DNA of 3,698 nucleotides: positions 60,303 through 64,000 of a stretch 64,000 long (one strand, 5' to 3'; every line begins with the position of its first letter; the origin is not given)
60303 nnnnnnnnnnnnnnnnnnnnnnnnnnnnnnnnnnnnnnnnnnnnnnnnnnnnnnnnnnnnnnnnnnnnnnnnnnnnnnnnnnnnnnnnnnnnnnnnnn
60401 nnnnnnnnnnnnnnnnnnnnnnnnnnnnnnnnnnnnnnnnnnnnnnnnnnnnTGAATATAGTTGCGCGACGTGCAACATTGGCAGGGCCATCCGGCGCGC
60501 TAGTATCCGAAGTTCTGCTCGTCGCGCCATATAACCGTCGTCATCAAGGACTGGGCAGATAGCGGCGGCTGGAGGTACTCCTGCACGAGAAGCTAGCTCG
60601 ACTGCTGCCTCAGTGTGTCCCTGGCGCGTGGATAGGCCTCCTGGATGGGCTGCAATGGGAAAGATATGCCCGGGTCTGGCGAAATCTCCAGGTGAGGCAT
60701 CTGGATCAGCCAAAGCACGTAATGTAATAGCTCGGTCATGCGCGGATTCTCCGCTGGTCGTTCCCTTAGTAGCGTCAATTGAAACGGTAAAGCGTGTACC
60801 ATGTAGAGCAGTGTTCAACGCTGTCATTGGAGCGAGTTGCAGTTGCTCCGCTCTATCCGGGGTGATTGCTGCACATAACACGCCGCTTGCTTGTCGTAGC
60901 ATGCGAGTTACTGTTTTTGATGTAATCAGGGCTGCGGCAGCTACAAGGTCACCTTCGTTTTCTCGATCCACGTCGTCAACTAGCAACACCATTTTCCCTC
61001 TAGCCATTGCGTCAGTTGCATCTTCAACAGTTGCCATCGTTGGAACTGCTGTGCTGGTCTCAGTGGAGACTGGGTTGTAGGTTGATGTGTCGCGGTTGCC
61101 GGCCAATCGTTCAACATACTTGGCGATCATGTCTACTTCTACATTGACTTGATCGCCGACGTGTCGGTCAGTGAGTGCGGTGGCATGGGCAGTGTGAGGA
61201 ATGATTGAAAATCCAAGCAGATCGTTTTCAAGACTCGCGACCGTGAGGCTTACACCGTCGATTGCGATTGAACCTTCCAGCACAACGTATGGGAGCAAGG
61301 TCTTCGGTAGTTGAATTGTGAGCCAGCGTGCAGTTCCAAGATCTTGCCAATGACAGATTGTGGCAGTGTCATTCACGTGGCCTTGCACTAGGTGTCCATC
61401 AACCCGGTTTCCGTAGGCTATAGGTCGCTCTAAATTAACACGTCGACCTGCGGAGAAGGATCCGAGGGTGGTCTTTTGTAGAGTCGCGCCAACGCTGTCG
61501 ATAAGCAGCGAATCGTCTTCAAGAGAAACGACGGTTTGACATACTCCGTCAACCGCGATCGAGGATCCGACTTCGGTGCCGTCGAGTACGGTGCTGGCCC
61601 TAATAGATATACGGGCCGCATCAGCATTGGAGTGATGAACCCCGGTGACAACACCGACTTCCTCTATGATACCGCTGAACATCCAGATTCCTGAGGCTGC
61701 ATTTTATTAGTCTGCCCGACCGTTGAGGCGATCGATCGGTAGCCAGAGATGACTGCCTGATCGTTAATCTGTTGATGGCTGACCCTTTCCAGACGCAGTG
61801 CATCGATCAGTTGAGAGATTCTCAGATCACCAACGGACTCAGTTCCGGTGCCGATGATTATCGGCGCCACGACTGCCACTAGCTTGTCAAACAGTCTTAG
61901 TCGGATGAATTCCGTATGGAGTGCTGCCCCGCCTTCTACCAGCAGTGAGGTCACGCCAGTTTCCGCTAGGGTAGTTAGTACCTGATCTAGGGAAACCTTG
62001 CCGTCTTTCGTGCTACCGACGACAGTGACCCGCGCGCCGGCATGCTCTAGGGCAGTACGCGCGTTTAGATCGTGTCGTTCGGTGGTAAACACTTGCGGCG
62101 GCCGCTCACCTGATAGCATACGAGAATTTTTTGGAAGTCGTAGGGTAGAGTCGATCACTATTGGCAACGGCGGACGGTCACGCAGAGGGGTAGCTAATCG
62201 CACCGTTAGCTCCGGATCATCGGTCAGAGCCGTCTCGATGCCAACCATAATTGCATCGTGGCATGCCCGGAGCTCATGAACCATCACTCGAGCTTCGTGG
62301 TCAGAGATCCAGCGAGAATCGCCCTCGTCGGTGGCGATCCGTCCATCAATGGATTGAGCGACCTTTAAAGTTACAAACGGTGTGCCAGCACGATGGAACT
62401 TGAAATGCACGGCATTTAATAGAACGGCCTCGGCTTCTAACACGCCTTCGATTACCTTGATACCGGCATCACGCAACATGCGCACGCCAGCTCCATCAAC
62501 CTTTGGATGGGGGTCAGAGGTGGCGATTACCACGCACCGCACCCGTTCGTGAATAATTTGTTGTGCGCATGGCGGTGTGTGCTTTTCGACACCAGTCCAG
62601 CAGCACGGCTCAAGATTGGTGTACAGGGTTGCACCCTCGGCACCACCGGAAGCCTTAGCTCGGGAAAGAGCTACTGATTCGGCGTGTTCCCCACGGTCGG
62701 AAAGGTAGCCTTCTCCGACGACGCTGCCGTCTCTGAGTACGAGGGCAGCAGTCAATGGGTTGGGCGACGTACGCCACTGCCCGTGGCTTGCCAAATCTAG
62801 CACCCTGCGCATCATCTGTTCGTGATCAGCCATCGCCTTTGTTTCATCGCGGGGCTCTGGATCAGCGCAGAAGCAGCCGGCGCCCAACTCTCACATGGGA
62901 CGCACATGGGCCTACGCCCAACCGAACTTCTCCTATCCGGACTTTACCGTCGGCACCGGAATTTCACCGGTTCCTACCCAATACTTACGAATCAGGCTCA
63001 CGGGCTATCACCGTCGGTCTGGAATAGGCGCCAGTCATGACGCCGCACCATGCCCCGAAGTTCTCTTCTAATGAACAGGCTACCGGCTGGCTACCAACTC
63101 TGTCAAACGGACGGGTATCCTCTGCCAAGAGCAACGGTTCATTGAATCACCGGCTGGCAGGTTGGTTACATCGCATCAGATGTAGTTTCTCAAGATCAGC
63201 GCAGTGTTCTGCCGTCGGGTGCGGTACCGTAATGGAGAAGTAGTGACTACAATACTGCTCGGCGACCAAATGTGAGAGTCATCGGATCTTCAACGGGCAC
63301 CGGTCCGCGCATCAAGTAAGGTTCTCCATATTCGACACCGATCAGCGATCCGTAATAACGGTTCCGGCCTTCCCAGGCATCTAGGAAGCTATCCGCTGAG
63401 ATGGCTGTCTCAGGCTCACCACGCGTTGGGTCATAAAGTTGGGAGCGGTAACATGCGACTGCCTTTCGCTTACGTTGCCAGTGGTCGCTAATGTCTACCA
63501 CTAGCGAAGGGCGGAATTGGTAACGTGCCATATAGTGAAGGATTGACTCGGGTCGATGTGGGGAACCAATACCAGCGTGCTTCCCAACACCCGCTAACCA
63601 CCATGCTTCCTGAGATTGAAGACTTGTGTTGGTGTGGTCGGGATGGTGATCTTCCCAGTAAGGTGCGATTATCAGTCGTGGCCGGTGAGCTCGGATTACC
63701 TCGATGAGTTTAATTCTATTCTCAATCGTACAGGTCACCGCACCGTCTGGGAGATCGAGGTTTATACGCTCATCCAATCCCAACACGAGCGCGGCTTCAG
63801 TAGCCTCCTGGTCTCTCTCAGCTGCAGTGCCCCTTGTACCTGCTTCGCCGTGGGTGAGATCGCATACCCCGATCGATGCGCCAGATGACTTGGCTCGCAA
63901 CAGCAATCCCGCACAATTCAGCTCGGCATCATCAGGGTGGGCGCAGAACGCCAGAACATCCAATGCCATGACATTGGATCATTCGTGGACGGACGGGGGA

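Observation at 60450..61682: Riboflavin synthase fused to DHBP synthase; operon lacks a GTP cyclohydrolase II domain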

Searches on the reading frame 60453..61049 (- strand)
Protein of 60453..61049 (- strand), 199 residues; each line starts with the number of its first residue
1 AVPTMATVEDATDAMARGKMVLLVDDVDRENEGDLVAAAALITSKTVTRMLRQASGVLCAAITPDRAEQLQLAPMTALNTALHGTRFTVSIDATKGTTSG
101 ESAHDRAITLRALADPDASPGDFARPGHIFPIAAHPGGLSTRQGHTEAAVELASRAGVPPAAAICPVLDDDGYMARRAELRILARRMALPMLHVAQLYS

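Call 67: search_protein_representatives(protein=window:60453-61049:-)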
Query: 199 residues. Proteins with E-value up to 0.001 (for the whole library): 10862; up to 1e-10: 6183; up to 1e-30: 1376. The best 150 are listed.
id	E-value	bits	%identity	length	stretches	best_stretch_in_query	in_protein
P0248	2.0e-57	210.2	53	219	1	8-197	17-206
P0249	8.3e-56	204.9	45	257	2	13-154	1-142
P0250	1.2e-53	197.9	53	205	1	7-197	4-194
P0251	1.8e-53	197.3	52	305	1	5-197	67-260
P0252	4.8e-53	195.9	52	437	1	6-197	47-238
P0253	7.2e-53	195.3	48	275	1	7-195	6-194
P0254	3.0e-52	193.3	50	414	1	7-197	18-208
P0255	3.5e-52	193.1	46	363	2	5-197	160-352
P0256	5.4e-51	189.2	49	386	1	6-197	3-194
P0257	6.5e-51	189.0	52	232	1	7-194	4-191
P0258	9.2e-51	188.5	49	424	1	3-196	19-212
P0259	1.0e-50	188.4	51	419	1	3-197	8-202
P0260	1.7e-50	187.6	53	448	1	6-198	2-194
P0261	2.3e-50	187.2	53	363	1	7-197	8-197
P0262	6.0e-50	185.8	54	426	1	3-197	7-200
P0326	5.2e-47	176.3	45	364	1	7-197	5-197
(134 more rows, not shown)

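Call 70: find_encoding_contigs(protein=P0326, flank=10000, max_places=3)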
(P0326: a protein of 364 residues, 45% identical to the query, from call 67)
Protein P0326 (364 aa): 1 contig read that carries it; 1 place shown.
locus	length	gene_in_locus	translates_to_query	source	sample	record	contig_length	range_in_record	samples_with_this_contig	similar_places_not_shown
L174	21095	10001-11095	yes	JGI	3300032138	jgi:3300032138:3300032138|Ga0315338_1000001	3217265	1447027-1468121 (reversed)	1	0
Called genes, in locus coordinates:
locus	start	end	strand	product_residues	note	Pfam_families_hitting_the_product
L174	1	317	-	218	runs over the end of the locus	PF01712:dNK, PF02223:Thymidylate_kin (faint), PF13671:AAA_33 (weak)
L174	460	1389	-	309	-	PF01435:Peptidase_M48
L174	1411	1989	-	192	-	PF04011:LemA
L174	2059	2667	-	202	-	PF01121:CoaE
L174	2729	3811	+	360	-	PF03372:Exo_endo_phos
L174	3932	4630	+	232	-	-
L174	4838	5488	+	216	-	PF03446:NAD_binding_2 (faint), PF03807:F420_oxidored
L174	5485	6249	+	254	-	PF01996:F420_ligase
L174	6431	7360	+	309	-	-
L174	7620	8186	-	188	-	PF04011:LemA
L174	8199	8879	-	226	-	-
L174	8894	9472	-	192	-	PF02545:Maf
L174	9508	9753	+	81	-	-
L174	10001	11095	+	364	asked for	PF00926:DHBP_synthase, PF00925:GTP_cyclohydro2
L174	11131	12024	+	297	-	PF01734:Patatin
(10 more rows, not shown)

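Call 71: find_homologous_proteins(query=P0326)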
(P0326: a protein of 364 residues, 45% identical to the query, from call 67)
Query P0326 (364 aa): 8000 proteins with E <= 0.001 among 8000 candidates; the best 120 are listed.
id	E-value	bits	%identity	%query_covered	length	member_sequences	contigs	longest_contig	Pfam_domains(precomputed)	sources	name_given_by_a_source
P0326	4.7e-241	817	100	100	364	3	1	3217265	PF00925.26,PF00926.25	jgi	-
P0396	4.0e-111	390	50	98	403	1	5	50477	PF00925.26,PF00926.25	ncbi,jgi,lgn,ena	-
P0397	5.9e-111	389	50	97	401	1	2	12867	PF00925.26,PF00926.25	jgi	-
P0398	1.0e-110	388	49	97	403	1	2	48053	PF00925.26,PF00926.25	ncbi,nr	ncbi:MAG: bifunctional 3,4-dihydroxy-2-butanone-4-phosphate synthase/GTP cyclohydrolase II [Armatimo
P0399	2.6e-110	387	49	97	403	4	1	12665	PF00925.26,PF00926.25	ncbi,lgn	ncbi:MAG: bifunctional 3,4-dihydroxy-2-butanone-4-phosphate synthase/GTP cyclohydrolase II [Armatimo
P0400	3.1e-110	387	49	97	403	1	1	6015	PF00925.26,PF00926.25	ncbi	-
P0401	5.4e-110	386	50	97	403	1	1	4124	PF00925.26,PF00926.25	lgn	-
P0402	1.6e-109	384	49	97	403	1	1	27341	PF00925.26,PF00926.25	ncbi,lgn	-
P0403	6.1e-109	383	49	97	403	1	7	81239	PF00925.26,PF00926.25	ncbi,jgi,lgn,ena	ncbi:MAG: hypothetical protein PVTTEEND_001950 [Candidatus Fervidibacter sp.]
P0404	6.6e-109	382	49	97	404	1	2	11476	PF00925.26,PF00926.25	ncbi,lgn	-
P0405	9.2e-109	382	49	97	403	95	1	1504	PF00925.26,PF00926.25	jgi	jgi:3,4-dihydroxy 2-butanone 4-phosphate synthase/GTP cyclohydrolase II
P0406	1.0e-108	382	49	97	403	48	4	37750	PF00925.26,PF00926.25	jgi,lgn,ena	jgi:3,4-dihydroxy 2-butanone 4-phosphate synthase/GTP cyclohydrolase II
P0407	6.3e-108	379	49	97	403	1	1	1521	PF00925.26,PF00926.25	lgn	-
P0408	9.0e-108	379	50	98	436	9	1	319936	PF00925.26,PF00926.25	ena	-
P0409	2.5e-105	371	48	97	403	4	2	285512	PF00925.26,PF00926.25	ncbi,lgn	-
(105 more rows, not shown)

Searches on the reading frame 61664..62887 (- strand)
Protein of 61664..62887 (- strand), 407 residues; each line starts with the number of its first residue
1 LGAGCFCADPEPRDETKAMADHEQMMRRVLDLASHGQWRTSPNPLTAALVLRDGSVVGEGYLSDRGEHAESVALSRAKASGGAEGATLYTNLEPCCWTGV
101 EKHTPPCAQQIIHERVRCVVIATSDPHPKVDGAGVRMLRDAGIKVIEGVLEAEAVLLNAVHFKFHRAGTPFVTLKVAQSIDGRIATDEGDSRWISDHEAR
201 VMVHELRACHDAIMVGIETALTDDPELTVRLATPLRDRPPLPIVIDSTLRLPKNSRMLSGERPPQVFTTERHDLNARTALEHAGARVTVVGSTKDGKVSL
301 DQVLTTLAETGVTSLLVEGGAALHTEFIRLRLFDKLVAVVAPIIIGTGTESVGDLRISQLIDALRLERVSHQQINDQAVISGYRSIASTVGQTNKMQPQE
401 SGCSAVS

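Call 3: search_protein_families(library=pfam, proteins=[window:61664-62887:-])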
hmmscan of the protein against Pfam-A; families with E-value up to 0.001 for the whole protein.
window:61664-62887:- (407 aa): 3 families
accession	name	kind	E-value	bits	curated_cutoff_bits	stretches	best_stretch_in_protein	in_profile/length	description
PF01872.23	RibD_C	-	1.5e-50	172.2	24.1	1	170-379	1-196/197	RibD C-terminal domain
PF00383.29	dCMP_cyt_deam_1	-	2.2e-12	47.2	25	1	20-122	2-101/102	Cytidine and deoxycytidylate deaminase zinc-binding region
PF14437.12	MafB19-deam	-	3.9e-07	30.5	27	1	21-127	2-105/142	MafB19-like deaminase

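Call 4: search_protein_families(library=ncbifam, proteins=[window:61664-62887:-])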
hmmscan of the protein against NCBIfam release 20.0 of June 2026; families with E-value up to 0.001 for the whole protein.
window:61664-62887:- (407 aa): 8 families
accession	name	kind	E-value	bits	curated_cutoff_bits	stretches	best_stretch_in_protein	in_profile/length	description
TIGR00326.1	eubact_ribD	equivalog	1.2e-78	264.7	156.35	1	26-376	1-338/343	bifunctional diaminohydroxyphosphoribosylaminopyrimidine deaminase/5-amino-6-(5-phosphoribosylamino)uracil reductase RibD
NF008052.0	PRK10786.1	equivalog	3.5e-60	203.6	500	1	22-367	3-349/367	bifunctional diaminohydroxyphosphoribosylaminopyrimidine deaminase/5-amino-6-(5-phosphoribosylamino)uracil reductase RibD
TIGR00227.1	ribD_Cterm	domain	3.8e-53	180.2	150.15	1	169-380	2-212/216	riboflavin-specific deaminase C-terminal domain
TIGR01508.1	rib_reduct_arch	equivalog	9e-39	132.8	186.45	1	170-349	1-173/210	2,5-diamino-6-(ribosylamino)-4(3H)-pyrimidinone 5'-phosphate reductase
NF010663.0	PRK14059.1-1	equivalog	5.9e-16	58.6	184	1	161-384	19-250/253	pyrimidine reductase family protein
NF010664.0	PRK14059.1-2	equivalog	2.5e-13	50.3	226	1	172-351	39-224/257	pyrimidine reductase family protein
NF010665.0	PRK14059.1-4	equivalog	1.8e-09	37.3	274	1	171-348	42-225/260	pyrimidine reductase family protein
NF008113.2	PRK10860.1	equivalog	3.8e-09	36.6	150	1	18-167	3-153/165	tRNA adenosine(34) deaminase TadA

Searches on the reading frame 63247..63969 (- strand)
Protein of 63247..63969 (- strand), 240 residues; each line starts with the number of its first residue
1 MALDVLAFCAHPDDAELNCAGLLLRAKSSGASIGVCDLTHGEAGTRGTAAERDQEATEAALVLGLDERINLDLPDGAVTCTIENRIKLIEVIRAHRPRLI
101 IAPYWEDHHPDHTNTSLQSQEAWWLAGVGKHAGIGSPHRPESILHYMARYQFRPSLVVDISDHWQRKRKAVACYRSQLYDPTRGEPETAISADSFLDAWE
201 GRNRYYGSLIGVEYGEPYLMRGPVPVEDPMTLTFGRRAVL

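Call 3: search_protein_families(library=pfam, proteins=[window:63247-63969:-])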
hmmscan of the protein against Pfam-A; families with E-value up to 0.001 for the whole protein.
window:63247-63969:- (240 aa): 1 family
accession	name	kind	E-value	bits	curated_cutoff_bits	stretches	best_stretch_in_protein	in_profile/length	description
PF02585.22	PIG-L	-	1.4e-23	84.2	28.2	1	6-117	1-123/129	GlcNAc-PI de-N-acetylase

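Call 53: search_protein_families(library=ncbifam, proteins=[window:63247-63969:-], max_evalue=1e-10)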
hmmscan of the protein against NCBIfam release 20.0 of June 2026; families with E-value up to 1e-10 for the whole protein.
window:63247-63969:- (240 aa): 1 family
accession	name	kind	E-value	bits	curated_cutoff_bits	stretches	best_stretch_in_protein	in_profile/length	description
TIGR04001.1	thiol_BshB1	equivalog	1.1e-75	254.2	182.5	1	3-224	2-224/226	bacillithiol biosynthesis deacetylase BshB1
